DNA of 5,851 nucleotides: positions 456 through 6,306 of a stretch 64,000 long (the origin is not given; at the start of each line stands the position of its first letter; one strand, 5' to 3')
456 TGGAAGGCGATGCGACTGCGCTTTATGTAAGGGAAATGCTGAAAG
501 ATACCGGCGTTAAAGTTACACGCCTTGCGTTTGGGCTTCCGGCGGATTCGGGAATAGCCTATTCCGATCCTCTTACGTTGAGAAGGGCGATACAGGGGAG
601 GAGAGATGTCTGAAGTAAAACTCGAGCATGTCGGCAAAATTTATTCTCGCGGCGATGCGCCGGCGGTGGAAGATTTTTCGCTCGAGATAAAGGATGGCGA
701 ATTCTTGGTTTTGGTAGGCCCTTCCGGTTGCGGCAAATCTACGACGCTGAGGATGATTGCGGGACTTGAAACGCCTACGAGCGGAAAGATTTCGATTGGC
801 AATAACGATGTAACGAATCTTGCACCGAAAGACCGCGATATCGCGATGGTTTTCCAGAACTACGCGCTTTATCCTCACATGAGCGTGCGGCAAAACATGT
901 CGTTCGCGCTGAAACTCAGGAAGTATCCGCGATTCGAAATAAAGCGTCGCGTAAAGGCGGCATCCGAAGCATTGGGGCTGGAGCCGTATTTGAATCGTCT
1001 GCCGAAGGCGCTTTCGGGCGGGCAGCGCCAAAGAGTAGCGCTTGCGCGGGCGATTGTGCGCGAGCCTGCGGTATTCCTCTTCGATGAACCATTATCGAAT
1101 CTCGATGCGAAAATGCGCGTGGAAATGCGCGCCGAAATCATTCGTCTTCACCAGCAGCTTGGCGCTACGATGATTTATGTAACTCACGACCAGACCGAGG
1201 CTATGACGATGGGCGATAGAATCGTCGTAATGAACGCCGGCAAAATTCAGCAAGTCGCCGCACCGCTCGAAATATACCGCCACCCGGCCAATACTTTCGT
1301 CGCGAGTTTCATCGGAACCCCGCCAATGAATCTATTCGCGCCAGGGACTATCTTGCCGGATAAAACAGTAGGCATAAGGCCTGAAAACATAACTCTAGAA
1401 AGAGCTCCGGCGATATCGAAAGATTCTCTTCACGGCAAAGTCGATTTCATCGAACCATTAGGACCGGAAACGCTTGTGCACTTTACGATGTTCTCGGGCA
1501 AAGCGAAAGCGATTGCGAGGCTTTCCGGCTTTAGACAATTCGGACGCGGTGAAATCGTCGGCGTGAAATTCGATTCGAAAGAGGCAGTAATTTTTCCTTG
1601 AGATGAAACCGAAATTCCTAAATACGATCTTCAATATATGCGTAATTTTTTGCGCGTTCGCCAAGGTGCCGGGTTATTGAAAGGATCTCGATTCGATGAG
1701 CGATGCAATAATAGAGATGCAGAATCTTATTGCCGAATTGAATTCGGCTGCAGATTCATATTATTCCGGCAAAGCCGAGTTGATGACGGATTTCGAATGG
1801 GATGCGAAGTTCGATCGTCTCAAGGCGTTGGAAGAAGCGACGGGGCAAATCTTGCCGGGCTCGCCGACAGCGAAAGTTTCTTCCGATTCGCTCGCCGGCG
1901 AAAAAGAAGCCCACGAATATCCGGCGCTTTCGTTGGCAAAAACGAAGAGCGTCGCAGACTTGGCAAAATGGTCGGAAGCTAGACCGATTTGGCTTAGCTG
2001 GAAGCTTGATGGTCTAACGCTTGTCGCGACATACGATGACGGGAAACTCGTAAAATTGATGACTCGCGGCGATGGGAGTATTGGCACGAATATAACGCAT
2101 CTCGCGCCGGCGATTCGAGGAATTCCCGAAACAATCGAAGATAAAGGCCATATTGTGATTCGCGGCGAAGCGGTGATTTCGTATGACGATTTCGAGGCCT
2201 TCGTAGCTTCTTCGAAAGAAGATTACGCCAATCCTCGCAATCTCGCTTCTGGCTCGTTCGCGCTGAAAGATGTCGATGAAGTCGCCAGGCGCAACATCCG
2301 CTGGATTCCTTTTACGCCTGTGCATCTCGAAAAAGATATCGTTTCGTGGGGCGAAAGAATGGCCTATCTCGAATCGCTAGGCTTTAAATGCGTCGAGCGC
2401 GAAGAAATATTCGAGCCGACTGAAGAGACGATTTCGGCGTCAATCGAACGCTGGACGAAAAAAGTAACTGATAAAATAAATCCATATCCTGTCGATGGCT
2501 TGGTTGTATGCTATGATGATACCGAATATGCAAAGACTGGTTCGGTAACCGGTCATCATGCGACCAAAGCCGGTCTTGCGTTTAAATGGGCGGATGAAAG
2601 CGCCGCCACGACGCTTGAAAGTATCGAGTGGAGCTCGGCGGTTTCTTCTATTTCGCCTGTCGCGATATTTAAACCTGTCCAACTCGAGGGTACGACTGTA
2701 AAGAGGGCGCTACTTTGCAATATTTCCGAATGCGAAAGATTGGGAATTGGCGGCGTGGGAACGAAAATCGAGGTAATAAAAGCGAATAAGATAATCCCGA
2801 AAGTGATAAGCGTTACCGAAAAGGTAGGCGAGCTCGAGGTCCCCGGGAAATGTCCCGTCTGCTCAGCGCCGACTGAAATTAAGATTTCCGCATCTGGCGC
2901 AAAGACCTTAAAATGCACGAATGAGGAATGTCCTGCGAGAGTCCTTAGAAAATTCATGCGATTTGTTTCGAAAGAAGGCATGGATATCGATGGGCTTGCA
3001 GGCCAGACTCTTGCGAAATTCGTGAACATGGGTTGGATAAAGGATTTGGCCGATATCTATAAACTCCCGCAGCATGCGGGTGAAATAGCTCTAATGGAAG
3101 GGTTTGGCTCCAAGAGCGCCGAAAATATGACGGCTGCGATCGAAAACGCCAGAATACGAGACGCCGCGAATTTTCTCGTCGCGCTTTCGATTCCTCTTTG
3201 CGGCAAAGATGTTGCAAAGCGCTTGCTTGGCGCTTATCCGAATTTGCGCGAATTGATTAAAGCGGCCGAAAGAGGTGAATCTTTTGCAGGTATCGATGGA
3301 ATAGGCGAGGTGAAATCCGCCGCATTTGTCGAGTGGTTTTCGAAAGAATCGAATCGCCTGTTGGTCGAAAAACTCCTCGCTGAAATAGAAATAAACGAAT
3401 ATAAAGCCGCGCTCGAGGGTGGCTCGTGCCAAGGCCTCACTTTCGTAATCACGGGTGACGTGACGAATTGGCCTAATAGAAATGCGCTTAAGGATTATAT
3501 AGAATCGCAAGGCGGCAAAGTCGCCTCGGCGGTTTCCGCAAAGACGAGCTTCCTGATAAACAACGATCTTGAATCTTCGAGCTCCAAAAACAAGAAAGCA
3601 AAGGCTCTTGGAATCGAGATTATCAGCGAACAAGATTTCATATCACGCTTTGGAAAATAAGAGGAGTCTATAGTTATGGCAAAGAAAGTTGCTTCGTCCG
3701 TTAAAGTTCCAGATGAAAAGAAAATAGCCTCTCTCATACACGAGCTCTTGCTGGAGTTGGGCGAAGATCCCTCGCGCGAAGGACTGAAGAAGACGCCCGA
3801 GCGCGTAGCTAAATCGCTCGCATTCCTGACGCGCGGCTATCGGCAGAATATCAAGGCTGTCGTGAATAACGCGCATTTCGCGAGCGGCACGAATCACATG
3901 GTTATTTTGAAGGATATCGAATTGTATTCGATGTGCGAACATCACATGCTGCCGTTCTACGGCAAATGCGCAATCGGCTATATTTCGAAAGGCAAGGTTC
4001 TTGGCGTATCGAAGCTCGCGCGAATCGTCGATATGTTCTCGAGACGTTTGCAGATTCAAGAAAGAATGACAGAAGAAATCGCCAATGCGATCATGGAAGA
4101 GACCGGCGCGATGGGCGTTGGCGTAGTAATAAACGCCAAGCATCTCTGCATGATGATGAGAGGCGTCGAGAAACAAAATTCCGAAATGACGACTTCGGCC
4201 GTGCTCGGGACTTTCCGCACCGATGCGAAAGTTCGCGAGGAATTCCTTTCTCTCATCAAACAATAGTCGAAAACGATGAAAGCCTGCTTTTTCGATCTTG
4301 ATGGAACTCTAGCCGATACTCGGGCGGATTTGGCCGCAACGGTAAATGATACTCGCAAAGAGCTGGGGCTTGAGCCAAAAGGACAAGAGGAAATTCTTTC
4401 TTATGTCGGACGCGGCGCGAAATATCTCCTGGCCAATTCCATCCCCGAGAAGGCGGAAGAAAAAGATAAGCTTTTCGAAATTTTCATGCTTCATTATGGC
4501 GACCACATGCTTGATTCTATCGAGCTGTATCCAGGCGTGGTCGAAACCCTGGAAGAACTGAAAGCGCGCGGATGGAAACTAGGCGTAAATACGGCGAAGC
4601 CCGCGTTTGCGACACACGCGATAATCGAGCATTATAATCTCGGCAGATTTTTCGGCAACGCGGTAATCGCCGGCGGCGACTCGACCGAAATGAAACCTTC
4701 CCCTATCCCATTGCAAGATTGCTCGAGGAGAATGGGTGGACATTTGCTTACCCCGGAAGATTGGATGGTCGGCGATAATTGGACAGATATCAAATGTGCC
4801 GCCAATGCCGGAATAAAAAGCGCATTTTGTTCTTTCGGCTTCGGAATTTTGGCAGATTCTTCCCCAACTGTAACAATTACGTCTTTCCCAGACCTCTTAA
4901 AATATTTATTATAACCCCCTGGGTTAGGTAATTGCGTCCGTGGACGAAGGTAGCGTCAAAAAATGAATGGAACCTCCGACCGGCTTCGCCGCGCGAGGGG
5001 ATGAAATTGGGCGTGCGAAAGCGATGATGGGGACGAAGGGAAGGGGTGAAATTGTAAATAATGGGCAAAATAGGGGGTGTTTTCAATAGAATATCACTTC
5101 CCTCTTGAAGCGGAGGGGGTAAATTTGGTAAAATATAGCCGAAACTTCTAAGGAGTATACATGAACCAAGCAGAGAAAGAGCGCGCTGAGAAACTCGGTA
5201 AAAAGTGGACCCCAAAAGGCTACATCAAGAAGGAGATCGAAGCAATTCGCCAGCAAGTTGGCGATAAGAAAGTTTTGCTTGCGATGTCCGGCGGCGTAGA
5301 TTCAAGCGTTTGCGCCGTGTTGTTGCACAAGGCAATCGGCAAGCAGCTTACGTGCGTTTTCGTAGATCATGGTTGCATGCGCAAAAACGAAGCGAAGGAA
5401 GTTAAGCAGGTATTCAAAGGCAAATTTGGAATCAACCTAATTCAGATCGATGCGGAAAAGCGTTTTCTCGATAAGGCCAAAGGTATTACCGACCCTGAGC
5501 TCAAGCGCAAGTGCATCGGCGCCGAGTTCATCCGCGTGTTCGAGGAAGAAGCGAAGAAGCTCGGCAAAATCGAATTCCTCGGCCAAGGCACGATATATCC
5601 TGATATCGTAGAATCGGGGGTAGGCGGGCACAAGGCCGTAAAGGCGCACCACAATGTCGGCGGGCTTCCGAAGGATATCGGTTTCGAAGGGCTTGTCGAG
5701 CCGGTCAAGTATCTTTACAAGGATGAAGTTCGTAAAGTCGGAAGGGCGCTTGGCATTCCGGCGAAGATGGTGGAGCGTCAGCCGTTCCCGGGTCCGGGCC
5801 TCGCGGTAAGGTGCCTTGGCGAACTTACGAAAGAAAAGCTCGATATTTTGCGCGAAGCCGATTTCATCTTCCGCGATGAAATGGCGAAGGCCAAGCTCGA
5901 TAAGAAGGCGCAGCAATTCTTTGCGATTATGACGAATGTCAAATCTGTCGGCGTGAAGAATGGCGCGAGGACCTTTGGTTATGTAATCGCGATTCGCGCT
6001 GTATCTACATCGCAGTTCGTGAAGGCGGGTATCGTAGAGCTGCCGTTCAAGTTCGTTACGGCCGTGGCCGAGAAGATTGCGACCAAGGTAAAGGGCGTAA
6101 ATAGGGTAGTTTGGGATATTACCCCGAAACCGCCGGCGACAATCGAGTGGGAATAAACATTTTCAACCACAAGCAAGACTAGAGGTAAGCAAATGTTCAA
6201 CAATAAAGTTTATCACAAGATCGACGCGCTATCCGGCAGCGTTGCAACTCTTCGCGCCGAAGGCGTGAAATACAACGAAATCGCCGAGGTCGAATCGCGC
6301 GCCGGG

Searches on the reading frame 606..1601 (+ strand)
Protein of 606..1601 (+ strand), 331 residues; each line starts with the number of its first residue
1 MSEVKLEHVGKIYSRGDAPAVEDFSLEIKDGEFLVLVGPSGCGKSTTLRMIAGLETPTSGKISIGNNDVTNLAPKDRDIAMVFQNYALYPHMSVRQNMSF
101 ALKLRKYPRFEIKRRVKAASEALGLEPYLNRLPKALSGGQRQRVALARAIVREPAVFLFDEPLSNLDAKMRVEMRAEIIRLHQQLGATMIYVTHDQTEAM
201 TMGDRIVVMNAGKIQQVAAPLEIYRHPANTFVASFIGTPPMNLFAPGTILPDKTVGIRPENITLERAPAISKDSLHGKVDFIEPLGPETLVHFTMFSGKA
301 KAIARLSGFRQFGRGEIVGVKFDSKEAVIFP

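Call 80: search_protein_families(library=pfam, proteins=[window:606-1601:+], max_evalue=0.00001)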
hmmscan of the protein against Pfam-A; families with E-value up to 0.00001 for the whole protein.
window:606-1601:+ (331 aa): 3 families
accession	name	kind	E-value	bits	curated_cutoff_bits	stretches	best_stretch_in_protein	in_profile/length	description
PF00005.33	ABC_tran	-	1.4e-36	126.5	25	1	22-163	2-136/137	ABC transporter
PF08402.16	TOBE_2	-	2.2e-09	37.8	21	1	255-330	1-76/76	TOBE domain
PF13304.12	AAA_21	-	4.8e-06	27.3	27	0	137-196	239-300/304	AAA domain, putative AbiEii toxin, Type IV TA system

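Call 85: find_encoding_contigs(protein=window:606-1601:+, flank=10000, max_places=2)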
Protein window:606-1601:+ (331 aa): 23 contigs read that carry it; 2 places shown.
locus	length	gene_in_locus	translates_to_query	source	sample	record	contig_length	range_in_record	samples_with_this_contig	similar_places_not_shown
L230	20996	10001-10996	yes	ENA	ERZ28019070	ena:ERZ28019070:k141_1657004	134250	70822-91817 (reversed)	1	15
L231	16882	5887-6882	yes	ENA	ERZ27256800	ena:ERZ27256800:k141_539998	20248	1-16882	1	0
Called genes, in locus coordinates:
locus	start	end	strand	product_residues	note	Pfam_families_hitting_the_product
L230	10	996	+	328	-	PF00092:VWA, PF13519:VWA_2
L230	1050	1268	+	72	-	PF01106:NifU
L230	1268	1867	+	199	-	PF01558:POR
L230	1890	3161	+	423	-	PF00501:AMP-binding, PF04443:LuxE (faint), PF14535:AMP-binding_C_2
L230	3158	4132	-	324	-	PF02445:NadA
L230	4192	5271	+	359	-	PF01263:Aldose_epim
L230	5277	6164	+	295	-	PF04079:SMC_ScpB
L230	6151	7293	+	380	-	PF01476:LysM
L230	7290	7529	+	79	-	-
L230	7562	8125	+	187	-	PF04977:DivIC (faint), PF01166:TSC22 (faint), PF01476:LysM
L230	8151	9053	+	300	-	PF01259:SAICAR_synt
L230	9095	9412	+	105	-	PF02575:YbaB_DNA_bd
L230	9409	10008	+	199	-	PF21176:RecR_HhH (weak), PF13662:Toprim_4, PF01751:Toprim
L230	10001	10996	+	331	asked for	PF00005:ABC_tran, PF02463:SMC_N (faint), PF13304:AAA_21 (faint), PF08402:TOBE_2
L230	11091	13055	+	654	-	PF22745:Nlig-Ia (weak), PF01653:DNA_ligase_aden, PF03120:OB_DNA_ligase, PF12826:HHH_2, PF00533:BRCT, PF16589:BRCT_2 (faint)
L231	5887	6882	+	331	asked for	PF00005:ABC_tran, PF02463:SMC_N (faint), PF13304:AAA_21 (faint), PF08402:TOBE_2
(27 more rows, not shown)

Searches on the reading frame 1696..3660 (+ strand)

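Call 80: search_protein_families(library=pfam, proteins=[window:1696-3660:+], max_evalue=0.00001)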
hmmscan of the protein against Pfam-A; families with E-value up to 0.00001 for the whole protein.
window:1696-3660:+ (654 aa): 4 families
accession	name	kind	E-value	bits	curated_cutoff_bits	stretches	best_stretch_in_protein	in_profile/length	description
PF01653.23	DNA_ligase_aden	-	4.6e-34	118.5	27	1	72-298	8-250/253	NAD-dependent DNA ligase adenylation domain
PF03120.22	DNA_ligase_OB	-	9.2e-14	51.5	32.9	1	305-376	2-73/79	NAD-dependent DNA ligase OB-fold domain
PF12826.13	HHH_2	-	1.7e-11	44.5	27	1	493-556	2-63/64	Helix-hairpin-helix motif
PF00533.33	BRCT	-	6.1e-10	39.6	21.3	1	579-648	7-74/78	BRCA1 C Terminus (BRCT) domain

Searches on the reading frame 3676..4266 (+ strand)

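Call 80: search_protein_families(library=pfam, proteins=[window:3676-4266:+], max_evalue=0.00001)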
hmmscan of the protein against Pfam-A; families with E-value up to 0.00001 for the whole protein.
window:3676-4266:+ (196 aa): 1 family
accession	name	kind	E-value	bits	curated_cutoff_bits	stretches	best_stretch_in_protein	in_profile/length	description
PF01227.27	GTP_cyclohydroI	-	1.5e-73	246.5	27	1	19-194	3-178/179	GTP cyclohydrolase I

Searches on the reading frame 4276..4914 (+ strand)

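Call 80: search_protein_families(library=pfam, proteins=[window:4276-4914:+], max_evalue=0.00001)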
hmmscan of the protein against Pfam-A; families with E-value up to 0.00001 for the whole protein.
window:4276-4914:+ (212 aa): 4 families
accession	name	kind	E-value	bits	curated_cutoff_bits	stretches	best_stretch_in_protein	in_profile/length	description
PF13419.12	HAD_2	-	3e-33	115.9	23.8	1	5-183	2-176/178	Haloacid dehalogenase-like hydrolase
PF00702.32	Hydrolase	-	1.8e-24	87.6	26.4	1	1-179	1-191/191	haloacid dehalogenase-like hydrolase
PF12710.13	HAD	-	1.2e-08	36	27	1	5-175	2-188/189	haloacid dehalogenase-like hydrolase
PF13242.12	Hydrolase_like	-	2.2e-06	27.9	22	1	140-184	4-47/75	HAD-hyrolase-like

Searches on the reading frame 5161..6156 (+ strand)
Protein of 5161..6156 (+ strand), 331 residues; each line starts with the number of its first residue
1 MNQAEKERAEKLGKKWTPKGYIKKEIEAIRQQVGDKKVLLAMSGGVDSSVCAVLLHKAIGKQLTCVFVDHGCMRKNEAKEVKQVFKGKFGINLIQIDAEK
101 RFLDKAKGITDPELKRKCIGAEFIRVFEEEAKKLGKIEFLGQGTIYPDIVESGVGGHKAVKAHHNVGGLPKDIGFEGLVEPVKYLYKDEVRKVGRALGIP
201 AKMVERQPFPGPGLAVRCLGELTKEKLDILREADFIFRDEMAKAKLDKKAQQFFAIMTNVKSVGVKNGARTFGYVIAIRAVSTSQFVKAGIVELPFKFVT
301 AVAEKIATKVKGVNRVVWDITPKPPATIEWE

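Call 80: search_protein_families(library=pfam, proteins=[window:5161-6156:+], max_evalue=0.00001)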
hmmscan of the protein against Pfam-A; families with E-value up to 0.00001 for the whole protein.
window:5161-6156:+ (331 aa): 4 families
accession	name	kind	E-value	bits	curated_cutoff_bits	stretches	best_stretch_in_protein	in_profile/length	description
PF00958.27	GMP_synt_C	-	2.4e-32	111.3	27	1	239-330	1-92/92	GMP synthase C terminal domain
PF02540.23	NAD_synthase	-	9.9e-12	44.9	21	1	24-100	7-83/242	NAD synthase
PF03054.22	tRNA_Me_trans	-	3.8e-07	30.4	20.6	1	36-104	1-78/202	tRNA methyl transferase HUP domain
PF00764.25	Arginosuc_synth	-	7.8e-06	26.5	27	0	37-104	1-67/162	Arginosuccinate synthase N-terminal HUP domain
